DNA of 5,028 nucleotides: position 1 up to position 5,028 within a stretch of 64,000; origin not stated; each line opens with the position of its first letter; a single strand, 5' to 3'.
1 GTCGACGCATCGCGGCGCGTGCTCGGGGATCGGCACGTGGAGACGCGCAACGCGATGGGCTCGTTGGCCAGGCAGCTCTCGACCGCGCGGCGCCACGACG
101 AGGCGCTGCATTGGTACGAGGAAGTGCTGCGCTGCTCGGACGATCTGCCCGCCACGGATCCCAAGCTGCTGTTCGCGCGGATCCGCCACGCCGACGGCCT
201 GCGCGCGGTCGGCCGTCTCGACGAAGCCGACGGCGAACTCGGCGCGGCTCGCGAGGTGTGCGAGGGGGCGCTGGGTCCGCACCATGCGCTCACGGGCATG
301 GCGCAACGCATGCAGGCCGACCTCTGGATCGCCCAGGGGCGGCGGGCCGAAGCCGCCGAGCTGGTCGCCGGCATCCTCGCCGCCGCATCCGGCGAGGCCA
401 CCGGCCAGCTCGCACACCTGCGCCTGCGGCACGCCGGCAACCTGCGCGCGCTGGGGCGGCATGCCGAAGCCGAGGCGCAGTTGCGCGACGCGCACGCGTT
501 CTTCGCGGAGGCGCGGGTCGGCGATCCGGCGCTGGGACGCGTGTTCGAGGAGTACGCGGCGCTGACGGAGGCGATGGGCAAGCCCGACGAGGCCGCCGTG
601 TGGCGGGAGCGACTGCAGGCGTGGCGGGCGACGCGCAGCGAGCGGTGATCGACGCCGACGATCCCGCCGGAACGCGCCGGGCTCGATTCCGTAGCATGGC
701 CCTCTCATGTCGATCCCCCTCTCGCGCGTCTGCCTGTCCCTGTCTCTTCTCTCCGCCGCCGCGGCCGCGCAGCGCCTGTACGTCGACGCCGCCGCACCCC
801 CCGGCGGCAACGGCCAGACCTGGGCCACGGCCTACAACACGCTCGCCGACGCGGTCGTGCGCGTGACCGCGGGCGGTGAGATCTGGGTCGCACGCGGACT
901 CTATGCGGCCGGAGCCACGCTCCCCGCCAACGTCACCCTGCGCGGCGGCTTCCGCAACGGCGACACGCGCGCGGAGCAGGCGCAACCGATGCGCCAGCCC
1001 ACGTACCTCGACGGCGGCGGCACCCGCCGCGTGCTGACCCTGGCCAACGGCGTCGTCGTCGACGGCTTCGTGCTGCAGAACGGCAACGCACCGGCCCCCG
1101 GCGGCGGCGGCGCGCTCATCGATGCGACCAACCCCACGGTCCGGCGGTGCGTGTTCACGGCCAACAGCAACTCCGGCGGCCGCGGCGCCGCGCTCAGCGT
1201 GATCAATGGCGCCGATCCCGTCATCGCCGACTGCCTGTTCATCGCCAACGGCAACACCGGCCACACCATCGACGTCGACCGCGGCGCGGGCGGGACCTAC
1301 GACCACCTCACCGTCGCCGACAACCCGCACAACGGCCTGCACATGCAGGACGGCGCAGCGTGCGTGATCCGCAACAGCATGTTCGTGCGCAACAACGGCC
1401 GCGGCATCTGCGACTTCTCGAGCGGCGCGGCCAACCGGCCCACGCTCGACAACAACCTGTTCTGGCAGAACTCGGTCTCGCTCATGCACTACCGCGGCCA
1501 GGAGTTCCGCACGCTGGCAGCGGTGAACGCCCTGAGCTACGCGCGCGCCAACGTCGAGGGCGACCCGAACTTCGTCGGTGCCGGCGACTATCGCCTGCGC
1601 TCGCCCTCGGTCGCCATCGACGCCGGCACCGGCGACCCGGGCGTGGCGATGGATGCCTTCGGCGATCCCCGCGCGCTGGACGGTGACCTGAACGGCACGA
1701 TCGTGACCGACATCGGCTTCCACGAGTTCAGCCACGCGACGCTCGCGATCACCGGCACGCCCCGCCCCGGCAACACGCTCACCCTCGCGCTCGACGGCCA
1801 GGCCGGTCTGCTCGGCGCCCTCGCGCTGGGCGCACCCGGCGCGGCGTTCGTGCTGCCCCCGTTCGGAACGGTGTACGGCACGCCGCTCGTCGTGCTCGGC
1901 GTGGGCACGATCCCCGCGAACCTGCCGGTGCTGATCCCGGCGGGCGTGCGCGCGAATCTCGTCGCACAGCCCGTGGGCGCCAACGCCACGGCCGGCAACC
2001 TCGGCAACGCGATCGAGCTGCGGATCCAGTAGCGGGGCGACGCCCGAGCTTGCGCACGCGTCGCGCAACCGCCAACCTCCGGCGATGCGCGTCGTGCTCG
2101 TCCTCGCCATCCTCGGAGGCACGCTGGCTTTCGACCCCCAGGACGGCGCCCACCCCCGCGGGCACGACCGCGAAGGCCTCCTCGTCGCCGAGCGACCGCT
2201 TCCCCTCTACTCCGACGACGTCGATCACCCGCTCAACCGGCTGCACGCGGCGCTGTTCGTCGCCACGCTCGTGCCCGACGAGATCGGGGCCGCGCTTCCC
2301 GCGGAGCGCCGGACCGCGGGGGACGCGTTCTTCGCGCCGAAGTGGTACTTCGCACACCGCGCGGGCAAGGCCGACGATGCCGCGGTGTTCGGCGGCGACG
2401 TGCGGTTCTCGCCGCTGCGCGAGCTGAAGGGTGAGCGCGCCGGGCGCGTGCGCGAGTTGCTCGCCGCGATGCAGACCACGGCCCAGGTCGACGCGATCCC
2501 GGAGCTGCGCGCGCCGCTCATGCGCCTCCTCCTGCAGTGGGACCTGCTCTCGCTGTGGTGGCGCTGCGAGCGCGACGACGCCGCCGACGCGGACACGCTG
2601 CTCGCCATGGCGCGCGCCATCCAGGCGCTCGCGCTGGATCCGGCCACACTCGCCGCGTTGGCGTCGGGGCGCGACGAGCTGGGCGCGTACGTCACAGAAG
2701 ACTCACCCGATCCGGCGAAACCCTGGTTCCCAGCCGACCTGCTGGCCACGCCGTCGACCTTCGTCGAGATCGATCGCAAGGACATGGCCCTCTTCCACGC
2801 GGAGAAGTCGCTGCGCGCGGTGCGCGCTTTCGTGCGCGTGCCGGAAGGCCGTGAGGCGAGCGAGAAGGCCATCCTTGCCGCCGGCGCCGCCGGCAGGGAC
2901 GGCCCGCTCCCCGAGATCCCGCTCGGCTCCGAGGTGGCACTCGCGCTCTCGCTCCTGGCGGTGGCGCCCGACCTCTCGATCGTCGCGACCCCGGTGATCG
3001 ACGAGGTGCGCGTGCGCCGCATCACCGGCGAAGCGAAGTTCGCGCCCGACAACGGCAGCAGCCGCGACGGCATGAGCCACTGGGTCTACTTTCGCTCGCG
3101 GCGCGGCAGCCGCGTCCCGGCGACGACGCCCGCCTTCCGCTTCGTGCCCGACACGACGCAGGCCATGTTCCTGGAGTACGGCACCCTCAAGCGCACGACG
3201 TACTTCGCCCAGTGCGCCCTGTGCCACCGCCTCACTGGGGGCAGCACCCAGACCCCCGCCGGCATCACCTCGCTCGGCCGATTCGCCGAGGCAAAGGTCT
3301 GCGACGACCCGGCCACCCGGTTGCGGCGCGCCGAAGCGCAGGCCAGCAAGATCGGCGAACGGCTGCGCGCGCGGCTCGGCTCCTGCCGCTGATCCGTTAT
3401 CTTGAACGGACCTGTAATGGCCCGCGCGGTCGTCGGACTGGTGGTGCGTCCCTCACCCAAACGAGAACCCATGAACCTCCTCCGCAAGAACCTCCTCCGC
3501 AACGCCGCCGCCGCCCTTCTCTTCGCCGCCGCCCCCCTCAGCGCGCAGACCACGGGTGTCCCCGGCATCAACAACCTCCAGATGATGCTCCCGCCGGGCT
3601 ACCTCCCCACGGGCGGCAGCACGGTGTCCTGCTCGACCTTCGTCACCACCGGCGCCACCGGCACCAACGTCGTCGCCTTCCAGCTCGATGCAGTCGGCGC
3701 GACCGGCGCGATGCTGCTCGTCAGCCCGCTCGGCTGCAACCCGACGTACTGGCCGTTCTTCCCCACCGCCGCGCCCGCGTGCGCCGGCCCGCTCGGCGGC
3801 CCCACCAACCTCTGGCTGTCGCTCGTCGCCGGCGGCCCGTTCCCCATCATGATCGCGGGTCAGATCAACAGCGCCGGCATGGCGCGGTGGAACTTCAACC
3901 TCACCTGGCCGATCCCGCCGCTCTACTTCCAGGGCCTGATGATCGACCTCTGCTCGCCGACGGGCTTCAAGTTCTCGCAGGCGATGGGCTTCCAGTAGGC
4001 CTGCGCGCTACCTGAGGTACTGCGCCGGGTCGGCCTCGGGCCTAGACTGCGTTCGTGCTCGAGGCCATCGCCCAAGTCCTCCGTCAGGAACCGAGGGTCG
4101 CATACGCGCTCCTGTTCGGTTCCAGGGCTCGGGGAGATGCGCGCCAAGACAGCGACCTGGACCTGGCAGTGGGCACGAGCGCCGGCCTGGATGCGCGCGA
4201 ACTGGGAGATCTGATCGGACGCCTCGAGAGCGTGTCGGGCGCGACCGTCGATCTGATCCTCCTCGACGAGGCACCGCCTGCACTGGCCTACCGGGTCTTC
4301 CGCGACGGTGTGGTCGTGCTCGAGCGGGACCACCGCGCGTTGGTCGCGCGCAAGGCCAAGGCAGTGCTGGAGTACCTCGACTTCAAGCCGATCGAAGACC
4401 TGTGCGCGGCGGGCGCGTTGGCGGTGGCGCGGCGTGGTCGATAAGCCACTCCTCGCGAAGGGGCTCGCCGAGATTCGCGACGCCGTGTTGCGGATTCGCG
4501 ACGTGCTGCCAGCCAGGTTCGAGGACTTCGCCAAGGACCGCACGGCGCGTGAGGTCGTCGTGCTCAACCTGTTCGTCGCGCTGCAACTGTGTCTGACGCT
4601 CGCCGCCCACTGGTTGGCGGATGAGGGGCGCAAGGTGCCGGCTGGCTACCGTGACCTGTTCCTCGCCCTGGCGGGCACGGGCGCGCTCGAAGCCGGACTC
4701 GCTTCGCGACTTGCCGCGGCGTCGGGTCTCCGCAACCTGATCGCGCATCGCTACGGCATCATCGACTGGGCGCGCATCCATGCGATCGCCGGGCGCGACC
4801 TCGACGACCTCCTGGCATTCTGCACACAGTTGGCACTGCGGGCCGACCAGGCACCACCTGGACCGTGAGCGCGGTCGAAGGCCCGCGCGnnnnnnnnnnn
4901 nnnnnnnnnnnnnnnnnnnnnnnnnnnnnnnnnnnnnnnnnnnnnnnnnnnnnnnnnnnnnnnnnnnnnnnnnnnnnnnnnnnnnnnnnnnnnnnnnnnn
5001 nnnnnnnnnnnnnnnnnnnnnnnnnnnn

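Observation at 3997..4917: An ~880-bp MntA/HepT cassette bracketed by a 38/39-bp direct repeat that duplicates the stop-codon end of the neighbouring gene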

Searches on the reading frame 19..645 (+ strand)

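Call 68: search_protein_families(library=pfam, proteins=[window:19-645:+], max_evalue=0.001)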
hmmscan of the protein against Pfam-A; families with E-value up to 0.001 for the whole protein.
window:19-645:+ (209 aa): 2 families
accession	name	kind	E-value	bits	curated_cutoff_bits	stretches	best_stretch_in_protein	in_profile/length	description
PF13424.12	TPR_12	-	1.6e-14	54.3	30.1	2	56-117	8-69/77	Tetratricopeptide repeat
PF13374.12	TPR_10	-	6.9e-06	26.3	27.5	0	10-39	2-31/42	Tetratricopeptide repeat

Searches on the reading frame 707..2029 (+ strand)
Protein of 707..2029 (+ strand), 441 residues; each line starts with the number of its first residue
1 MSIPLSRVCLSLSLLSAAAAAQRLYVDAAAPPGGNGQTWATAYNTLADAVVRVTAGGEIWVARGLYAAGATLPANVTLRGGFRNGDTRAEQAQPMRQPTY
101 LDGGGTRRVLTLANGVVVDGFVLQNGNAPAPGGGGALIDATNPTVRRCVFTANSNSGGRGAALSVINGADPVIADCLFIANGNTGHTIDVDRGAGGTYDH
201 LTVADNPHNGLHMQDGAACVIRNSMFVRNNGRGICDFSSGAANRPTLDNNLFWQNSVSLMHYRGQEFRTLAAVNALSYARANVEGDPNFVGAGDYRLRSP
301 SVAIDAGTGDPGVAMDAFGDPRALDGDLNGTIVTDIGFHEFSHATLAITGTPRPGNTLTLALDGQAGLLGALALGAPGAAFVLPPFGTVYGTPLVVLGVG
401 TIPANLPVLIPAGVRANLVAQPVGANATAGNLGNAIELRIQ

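Call 68: search_protein_families(library=pfam, proteins=[window:707-2029:+], max_evalue=0.001)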
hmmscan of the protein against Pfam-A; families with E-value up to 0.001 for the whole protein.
window:707-2029:+ (441 aa): 3 families
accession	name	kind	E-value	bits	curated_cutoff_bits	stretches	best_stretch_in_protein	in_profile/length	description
PF13229.12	Beta_helix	-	1.4e-09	38.2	25.9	2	117-216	58-147/158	Right handed beta helix region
PF07602.17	DUF1565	-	0.00017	21.5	20.3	1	40-274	12-247/257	Protein of unknown function (DUF1565)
PF05048.19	NosD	-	0.0005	20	23.6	1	159-260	15-109/212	Periplasmic copper-binding protein (NosD)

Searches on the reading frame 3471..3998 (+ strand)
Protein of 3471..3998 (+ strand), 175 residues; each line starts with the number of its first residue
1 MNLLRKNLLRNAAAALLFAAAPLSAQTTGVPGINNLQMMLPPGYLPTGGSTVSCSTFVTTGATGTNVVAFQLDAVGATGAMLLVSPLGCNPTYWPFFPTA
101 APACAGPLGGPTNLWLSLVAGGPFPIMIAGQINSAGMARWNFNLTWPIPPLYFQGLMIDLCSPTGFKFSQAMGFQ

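Call 5: search_protein_families(library=pfam, proteins=[window:3471-3998:+], max_evalue=0.01)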
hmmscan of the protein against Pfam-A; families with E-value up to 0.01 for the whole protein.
window:3471-3998:+ (175 aa): 0 families

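Call 23: find_homologous_proteins(query=window:3471-3995:+, max_evalue=0.00001)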
Query window:3471-3995:+ (175 aa): 31 proteins with E <= 0.00001 among 454 candidates.
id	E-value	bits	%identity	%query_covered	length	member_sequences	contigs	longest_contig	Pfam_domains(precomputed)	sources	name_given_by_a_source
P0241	2.2e-110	384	100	100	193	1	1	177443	-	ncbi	-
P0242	1.1e-77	278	77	97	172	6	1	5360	-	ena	-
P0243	1.9e-74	267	74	97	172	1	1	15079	-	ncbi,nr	ncbi:MAG: hypothetical protein IPM13_17745 [Phycisphaerales bacterium]|nr:hypothetical protein [Phyc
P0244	1.1e-71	258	69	97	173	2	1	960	-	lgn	-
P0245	2.2e-71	257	76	87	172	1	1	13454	-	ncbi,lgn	-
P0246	5.4e-71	256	75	87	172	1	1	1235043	-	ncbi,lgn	ncbi:MAG: hypothetical protein R3F56_22875 [Planctomycetota bacterium]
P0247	7.0e-69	249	75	86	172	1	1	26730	-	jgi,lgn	-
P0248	2.5e-68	247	76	86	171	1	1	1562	-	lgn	-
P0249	9.5e-66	239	73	91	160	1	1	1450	-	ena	-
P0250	3.5e-62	227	69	86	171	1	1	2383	-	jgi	jgi:hypothetical protein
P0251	3.7e-61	224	68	86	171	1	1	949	-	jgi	jgi:hypothetical protein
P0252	6.1e-61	223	63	99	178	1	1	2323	-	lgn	-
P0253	7.5e-61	223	66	99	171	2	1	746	-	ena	-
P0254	1.1e-60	222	66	96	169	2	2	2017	-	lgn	-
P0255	1.2e-59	219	65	97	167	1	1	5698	-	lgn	-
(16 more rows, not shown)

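Call 27: find_encoding_contigs(protein=P0242, flank=6000, max_places=2)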
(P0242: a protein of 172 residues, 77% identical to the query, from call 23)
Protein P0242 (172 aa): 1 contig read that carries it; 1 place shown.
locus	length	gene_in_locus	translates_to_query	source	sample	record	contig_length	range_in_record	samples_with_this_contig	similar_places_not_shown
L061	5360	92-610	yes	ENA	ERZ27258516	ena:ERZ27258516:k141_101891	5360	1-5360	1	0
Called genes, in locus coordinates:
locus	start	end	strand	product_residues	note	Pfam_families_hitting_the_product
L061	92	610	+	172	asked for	-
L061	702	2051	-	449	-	PF07676:PD40 (faint)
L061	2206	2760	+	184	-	PF07638:Sigma70_ECF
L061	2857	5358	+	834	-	?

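Call 28: find_encoding_contigs(protein=P0243, flank=8000, max_places=2)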
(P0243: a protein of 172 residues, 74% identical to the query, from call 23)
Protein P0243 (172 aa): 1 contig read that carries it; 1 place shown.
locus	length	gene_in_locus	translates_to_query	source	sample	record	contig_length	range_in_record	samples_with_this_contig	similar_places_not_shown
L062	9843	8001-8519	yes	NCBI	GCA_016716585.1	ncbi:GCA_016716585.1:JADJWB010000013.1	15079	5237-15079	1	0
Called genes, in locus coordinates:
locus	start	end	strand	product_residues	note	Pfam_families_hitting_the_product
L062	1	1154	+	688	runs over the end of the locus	PF14508:GH97_N, PF10566:Glyco_hydro_97, PF14509:GH97_C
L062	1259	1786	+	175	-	PF07638:Sigma70_ECF, PF04545:Sigma70_r4 (faint), PF08281:Sigma70_r4_2 (weak)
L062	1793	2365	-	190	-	-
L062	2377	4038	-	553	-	PF00069:Pkinase, PF07714:PK_Tyr_Ser-Thr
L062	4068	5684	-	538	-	PF23727:Beta-prop_FAM234A_B (faint), PF13517:FG-GAP_3 (weak), PF01839:FG-GAP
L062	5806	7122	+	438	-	-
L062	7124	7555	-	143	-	PF01641:SelR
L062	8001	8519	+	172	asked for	-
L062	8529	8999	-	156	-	-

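Call 29: find_encoding_contigs(protein=P0246, flank=8000, max_places=2)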
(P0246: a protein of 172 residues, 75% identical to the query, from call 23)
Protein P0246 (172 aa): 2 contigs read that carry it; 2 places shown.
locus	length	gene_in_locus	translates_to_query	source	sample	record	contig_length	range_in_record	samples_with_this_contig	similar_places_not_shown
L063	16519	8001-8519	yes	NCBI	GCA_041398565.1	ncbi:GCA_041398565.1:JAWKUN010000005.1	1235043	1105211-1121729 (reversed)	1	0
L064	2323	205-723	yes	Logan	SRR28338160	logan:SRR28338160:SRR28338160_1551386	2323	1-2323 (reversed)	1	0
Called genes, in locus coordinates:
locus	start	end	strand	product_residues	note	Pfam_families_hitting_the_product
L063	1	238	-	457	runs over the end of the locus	PF13646:HEAT_2 (faint)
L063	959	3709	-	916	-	PF02985:HEAT (faint), PF13646:HEAT_2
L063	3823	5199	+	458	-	PF00512:HisKA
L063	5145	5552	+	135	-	PF02518:HATPase_c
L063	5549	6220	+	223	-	PF00072:Response_reg, PF00486:Trans_reg_C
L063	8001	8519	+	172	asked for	-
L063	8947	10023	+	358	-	-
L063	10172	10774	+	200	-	PF04542:Sigma70_r2, PF07638:Sigma70_ECF (weak)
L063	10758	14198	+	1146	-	PF00069:Pkinase, PF07714:PK_Tyr_Ser-Thr, PF24807:WD40_CDC20-Fz, PF23381:Beta-prop_IFT122_1st, PF25175:Beta-prop_WDR5, PF23409:Beta-prop_EML, PF24807:WD40_CDC20-Fz, PF24814:WD40_Prp19, +34 more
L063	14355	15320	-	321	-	PF05721:PhyH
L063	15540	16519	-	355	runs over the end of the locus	-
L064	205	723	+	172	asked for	-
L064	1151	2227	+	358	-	-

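Call 60: search_protein_families(library=ncbifam, proteins=[window:3471-3995:+], max_evalue=0.001)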
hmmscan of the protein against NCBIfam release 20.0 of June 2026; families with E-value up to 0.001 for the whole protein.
window:3471-3995:+ (175 aa): 0 families

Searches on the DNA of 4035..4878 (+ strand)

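Call 65: search_dna_similar(query=window:4035-4878:+, collection=plasmids, mode=distant, max_rows=10)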
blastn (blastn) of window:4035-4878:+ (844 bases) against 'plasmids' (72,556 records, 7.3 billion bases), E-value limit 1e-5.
No match.

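Call 66: search_dna_similar(query=window:4035-4878:+, collection=phages, mode=distant, max_rows=10)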
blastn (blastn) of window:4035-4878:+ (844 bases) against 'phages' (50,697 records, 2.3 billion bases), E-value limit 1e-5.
No match.

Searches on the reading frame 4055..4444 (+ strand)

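Call 5: search_protein_families(library=pfam, proteins=[window:4055-4444:+], max_evalue=0.01)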
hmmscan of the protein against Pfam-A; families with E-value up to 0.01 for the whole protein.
window:4055-4444:+ (129 aa): 3 families
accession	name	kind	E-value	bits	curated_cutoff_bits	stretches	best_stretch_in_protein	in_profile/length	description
PF18765.7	Polbeta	-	8.9e-20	71.1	26.9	1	3-93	1-92/93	Polymerase beta, Nucleotidyltransferase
PF01909.29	NTP_transf_2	-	3.4e-10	40.6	21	1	3-80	2-85/93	Nucleotidyltransferase domain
PF10620.15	MdcG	-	0.0036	17.7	26.5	1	29-78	48-96/121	Phosphoribosyl-dephospho-CoA transferase MdcG C-terminal domain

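Call 60: search_protein_families(library=ncbifam, proteins=[window:4055-4441:+], max_evalue=0.001)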
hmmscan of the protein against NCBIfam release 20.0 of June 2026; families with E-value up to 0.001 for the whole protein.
window:4055-4441:+ (129 aa): 2 families
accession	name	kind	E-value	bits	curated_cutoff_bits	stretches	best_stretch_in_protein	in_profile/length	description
NF047752.1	MntA_antitoxin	equivalog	2.2e-25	88.6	60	1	9-112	1-104/106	type VII toxin-antitoxin system MntA family adenylyltransferase antitoxin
NF051895.1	anti_phage_HalB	equivalog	0.00012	21.8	190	1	19-37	3-21/211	anti-phage Hailong system nucleotidyltransferase HalB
